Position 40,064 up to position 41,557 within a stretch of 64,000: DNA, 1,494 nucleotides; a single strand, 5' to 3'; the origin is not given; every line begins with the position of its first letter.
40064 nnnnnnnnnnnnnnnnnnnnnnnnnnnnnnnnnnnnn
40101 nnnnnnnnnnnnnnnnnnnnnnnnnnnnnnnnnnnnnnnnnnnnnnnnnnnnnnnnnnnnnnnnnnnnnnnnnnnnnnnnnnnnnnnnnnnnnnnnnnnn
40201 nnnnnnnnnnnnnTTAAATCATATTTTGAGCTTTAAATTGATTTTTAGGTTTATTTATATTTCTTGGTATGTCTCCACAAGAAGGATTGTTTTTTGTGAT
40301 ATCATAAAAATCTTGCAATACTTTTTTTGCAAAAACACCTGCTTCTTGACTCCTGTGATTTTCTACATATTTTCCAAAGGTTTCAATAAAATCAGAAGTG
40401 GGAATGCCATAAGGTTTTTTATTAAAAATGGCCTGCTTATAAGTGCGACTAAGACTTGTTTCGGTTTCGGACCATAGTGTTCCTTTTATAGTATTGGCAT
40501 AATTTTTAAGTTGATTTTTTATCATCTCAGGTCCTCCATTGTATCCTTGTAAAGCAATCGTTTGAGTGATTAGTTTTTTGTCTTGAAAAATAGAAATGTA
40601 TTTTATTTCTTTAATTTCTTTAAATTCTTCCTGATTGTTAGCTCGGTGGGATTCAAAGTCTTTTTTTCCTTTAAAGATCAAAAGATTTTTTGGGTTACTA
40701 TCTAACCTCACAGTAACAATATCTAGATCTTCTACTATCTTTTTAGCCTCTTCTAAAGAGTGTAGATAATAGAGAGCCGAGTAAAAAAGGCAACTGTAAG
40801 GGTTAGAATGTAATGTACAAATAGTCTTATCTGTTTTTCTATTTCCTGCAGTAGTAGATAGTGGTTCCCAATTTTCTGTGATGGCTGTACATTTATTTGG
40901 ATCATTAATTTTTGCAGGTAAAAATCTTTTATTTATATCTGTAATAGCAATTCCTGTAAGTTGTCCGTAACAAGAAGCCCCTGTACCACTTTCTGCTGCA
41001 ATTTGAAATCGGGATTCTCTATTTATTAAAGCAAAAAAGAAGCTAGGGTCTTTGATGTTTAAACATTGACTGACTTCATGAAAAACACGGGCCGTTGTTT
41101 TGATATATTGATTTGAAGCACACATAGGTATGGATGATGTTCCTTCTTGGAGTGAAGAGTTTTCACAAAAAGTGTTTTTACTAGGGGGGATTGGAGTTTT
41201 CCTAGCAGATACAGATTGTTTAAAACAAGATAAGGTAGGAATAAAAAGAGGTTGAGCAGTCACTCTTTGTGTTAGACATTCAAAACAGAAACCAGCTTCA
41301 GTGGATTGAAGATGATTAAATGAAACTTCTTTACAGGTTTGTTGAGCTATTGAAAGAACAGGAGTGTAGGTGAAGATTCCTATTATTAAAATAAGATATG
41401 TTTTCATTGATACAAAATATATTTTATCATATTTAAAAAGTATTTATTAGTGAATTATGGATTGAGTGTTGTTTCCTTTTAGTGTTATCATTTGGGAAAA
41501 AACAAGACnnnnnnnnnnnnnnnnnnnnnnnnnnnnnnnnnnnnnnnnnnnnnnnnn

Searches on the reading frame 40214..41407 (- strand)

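Call 21: search_protein_families(library=ncbifam, max_evalue=1e-10, proteins=[window:40214-41407:-])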
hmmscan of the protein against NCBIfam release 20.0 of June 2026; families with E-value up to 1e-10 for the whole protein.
window:40214-41407:- (397 aa): 0 families

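Call 38: search_protein_families(library=pfam, max_evalue=0.01, proteins=[window:40214-41407:-])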
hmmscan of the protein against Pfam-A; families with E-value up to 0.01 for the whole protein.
window:40214-41407:- (397 aa): 1 family
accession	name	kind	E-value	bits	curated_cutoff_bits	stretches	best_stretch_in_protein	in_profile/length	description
PF01464.25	SLT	-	0.001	19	21.3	0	120-161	13-54/117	Transglycosylase SLT domain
